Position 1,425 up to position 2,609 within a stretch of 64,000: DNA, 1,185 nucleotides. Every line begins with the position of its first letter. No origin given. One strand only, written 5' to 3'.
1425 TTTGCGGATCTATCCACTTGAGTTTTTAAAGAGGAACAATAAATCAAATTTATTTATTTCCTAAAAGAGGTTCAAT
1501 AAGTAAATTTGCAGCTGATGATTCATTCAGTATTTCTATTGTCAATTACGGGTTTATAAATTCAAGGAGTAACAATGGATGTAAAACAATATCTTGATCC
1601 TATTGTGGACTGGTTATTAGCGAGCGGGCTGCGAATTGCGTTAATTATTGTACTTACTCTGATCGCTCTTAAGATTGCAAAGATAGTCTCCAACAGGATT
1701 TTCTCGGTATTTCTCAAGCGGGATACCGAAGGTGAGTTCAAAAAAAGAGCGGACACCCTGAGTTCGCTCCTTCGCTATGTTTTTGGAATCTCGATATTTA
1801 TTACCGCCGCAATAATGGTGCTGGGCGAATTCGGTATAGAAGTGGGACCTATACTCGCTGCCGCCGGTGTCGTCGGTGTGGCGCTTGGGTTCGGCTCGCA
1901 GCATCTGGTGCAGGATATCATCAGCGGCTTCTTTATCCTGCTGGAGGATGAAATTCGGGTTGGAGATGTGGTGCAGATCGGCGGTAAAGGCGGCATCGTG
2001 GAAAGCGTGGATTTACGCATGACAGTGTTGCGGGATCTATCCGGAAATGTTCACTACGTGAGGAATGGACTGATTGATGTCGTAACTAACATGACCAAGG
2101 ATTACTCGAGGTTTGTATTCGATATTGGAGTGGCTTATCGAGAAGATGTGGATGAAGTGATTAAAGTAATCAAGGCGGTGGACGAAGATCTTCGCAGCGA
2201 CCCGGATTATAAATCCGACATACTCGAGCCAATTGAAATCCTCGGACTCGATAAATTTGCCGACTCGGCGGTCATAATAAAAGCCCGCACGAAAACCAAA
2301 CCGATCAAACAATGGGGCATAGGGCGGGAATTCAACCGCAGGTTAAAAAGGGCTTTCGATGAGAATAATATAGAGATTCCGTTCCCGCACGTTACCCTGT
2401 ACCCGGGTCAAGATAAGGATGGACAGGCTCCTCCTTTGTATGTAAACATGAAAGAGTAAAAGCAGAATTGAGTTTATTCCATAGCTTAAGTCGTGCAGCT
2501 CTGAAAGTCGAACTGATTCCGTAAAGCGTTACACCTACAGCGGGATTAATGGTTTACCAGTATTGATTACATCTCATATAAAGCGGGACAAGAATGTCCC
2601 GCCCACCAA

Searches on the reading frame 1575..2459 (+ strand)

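Call 86: search_protein_families(library=pfam, proteins=[window:1575-2459:+], max_evalue=0.00001)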
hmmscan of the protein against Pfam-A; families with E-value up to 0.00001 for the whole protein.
window:1575-2459:+ (294 aa): 3 families
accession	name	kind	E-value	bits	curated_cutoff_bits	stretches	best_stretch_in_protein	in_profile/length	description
PF00924.24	MS_channel_2nd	-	1.2e-14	54.6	20.2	1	111-174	2-67/68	Mechanosensitive ion channel, beta-domain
PF21082.3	MS_channel_3rd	-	1.5e-13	51.4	21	1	181-268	2-88/88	Mechanosensitive ion channel MscS, C-terminal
PF21088.3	MS_channel_1st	-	1.1e-07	32.2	23.1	1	72-109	5-42/42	Mechanosensitive ion channel, transmembrane helices 2/3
